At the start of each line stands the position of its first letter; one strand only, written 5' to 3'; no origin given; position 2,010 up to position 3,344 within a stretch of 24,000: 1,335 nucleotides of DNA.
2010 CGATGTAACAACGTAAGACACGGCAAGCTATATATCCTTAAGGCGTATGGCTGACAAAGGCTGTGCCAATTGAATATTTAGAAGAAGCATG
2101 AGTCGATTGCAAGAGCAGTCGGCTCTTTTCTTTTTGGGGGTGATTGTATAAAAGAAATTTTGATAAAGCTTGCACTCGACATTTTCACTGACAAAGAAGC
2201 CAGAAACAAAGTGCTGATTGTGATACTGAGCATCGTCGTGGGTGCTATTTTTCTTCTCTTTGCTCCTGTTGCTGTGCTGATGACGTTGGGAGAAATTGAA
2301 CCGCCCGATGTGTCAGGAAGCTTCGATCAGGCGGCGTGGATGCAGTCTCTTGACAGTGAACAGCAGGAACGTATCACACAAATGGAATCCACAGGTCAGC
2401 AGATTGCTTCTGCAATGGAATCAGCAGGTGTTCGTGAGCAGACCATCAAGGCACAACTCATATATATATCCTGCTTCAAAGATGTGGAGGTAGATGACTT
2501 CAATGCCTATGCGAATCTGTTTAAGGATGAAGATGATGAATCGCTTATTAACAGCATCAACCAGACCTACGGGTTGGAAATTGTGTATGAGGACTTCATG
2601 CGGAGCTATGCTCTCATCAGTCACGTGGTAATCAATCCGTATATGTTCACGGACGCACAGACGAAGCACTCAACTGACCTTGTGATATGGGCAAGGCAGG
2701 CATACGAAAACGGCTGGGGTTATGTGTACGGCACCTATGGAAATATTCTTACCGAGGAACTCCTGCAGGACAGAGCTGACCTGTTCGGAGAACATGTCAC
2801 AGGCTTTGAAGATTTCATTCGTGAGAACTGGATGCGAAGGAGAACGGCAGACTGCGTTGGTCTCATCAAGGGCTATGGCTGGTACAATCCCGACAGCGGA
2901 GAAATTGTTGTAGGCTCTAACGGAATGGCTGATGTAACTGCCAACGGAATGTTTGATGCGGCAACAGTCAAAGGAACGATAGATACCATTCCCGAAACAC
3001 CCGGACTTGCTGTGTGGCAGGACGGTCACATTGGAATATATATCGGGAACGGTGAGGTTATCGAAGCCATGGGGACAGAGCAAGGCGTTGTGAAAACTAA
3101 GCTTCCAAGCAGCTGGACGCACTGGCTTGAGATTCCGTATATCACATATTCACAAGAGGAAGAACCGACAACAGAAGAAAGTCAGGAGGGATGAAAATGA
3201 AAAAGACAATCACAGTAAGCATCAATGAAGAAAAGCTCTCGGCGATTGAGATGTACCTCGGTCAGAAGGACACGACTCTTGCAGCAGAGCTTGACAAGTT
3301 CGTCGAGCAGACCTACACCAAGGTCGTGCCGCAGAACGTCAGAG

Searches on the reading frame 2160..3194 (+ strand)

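Call 45: search_protein_families(library=pfam, proteins=[window:2160-3194:+], max_evalue=0.1)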
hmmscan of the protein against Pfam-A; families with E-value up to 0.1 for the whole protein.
window:2160-3194:+ (344 aa): 3 families
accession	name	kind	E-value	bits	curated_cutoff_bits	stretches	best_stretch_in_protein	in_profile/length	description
PF20000.4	fvmX2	-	0.015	15.2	27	1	222-282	63-122/261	FtsH ternary system domain X2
PF00877.26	NLPC_P60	-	0.017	15.5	23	1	288-315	65-91/105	NlpC/P60 family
PF10444.14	Nbl1_Borealin_N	-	0.072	13.2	24.4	0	59-89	4-34/57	Nbl1 / Borealin N terminal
